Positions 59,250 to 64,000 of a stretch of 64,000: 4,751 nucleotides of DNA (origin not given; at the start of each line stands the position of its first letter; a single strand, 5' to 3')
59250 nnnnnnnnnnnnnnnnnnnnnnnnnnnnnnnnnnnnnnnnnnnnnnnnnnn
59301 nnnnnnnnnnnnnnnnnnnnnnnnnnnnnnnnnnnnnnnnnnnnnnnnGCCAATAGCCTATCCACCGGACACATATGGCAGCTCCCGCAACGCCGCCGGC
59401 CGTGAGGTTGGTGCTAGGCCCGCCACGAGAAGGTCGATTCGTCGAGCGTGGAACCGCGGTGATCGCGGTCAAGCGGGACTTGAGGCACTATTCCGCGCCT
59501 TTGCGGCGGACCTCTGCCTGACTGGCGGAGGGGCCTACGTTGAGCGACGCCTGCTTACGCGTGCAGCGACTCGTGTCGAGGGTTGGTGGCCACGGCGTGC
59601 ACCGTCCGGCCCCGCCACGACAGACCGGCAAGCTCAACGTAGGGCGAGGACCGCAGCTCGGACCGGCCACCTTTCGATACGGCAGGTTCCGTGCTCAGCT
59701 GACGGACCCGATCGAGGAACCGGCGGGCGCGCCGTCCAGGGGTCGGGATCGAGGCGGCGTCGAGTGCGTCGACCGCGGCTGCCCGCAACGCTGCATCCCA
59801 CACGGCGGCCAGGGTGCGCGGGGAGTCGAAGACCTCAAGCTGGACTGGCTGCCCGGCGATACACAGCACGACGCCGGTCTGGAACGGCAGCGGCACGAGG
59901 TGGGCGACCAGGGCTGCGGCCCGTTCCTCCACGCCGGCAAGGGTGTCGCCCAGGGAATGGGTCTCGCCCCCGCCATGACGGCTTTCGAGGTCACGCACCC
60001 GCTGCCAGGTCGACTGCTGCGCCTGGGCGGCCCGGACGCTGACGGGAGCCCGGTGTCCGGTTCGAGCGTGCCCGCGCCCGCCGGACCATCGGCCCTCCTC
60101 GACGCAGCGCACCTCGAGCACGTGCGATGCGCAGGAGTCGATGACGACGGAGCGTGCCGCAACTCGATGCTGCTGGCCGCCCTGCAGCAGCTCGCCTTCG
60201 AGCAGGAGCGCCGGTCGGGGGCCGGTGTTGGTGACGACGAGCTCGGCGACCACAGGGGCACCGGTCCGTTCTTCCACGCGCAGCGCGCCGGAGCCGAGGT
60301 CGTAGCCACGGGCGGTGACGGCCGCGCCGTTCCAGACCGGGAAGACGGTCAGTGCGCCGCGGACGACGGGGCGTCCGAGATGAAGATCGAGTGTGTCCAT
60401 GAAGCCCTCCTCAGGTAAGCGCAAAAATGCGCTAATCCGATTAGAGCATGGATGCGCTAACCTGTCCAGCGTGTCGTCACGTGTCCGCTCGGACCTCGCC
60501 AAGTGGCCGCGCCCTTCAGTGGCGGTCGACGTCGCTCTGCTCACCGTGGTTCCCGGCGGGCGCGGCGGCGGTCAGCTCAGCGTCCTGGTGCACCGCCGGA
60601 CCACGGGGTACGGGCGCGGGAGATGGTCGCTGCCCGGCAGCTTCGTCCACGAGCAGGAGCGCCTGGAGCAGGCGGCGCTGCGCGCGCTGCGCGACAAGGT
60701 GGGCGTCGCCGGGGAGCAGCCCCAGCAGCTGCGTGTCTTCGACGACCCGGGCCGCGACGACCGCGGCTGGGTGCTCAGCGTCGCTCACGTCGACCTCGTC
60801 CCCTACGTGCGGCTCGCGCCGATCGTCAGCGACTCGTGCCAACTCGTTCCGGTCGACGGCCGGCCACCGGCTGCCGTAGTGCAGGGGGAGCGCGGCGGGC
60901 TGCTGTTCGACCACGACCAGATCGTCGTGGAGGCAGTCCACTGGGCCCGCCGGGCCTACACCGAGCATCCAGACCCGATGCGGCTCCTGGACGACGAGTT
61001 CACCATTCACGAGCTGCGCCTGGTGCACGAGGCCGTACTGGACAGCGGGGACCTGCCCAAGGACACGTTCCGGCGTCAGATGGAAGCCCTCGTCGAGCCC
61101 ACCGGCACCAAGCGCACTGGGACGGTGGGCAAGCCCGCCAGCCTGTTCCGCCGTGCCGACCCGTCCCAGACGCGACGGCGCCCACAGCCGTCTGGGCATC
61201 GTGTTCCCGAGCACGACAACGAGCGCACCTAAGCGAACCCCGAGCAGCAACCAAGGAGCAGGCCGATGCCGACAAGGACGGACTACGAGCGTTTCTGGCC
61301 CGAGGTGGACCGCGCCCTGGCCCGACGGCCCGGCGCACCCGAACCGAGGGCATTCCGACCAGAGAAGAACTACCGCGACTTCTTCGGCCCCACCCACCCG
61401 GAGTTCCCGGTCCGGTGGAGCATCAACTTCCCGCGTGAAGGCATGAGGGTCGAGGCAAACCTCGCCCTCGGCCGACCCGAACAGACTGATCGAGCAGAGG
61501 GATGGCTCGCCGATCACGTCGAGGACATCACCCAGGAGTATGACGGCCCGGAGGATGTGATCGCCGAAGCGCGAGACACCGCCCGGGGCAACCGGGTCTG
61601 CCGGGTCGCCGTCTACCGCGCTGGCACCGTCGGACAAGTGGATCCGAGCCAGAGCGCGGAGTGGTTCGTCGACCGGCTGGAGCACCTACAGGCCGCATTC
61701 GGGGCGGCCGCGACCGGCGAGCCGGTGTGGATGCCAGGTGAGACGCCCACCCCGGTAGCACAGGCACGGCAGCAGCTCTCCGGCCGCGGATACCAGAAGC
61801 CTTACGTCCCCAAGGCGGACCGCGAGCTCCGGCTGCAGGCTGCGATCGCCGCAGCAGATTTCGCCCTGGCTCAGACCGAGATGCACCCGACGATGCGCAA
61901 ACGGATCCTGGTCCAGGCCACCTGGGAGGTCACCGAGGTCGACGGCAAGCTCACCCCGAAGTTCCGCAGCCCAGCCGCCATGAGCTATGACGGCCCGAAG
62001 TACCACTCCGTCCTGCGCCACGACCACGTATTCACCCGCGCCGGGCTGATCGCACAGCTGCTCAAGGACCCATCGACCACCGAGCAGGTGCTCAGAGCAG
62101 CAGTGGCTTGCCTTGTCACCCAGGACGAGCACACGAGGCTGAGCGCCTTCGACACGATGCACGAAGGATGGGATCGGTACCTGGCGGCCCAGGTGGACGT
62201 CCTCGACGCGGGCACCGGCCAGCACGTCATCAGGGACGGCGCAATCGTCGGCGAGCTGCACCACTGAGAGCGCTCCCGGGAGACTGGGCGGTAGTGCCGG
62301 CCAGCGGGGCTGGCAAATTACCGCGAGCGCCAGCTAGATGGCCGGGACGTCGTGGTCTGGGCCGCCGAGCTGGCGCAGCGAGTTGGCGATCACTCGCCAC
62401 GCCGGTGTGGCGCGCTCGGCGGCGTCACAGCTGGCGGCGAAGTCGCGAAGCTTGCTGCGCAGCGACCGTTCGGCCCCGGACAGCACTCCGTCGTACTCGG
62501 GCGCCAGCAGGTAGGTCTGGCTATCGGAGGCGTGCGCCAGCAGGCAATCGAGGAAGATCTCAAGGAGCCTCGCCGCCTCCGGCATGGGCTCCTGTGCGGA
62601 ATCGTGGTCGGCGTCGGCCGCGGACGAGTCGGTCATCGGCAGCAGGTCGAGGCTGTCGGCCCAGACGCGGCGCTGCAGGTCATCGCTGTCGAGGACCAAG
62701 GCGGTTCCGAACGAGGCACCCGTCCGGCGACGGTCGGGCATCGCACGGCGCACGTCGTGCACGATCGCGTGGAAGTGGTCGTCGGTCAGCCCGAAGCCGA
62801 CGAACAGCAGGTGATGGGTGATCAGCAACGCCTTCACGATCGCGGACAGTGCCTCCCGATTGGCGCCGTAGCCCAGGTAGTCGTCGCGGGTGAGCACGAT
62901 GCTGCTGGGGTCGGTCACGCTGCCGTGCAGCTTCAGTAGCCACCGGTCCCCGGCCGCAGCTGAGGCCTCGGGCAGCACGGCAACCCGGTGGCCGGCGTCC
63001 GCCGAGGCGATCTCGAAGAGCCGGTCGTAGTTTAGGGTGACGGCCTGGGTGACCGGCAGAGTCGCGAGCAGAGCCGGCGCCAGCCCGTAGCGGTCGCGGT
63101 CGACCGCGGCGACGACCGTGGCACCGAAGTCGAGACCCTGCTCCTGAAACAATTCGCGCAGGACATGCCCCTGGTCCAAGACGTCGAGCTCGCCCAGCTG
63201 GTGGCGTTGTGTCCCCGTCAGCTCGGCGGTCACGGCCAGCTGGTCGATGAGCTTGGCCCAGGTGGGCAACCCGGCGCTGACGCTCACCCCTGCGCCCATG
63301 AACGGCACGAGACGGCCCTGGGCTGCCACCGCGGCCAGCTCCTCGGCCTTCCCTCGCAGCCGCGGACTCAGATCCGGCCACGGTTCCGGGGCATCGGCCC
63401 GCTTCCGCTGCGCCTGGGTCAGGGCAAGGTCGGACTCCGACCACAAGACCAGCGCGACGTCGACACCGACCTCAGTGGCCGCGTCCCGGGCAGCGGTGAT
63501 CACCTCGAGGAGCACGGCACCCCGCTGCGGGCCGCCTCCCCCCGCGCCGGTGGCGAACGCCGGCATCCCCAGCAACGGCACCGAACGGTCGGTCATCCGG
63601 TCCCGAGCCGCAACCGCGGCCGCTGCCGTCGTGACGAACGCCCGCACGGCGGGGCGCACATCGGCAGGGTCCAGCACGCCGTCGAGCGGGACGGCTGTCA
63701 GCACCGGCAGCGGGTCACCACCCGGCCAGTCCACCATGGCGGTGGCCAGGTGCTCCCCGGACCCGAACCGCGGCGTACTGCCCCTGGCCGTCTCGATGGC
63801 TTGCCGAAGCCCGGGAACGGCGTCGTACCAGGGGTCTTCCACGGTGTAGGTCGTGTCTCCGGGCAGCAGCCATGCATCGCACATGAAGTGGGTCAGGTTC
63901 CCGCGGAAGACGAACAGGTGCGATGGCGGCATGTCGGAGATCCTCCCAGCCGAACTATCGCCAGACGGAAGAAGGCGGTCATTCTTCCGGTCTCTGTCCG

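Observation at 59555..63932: NAD/ADP-ribose-centred gene cluster: ARPP-1-like protein, NrtR-like sensor-regulator, unknown protein and a macro-SIR2 fusion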

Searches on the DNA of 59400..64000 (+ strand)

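Call 80: search_dna_similar(query=window:59400-64000:+, collection=plasmids, mode=distant, max_rows=10)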
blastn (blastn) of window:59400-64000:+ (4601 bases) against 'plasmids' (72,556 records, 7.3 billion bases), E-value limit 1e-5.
No match.
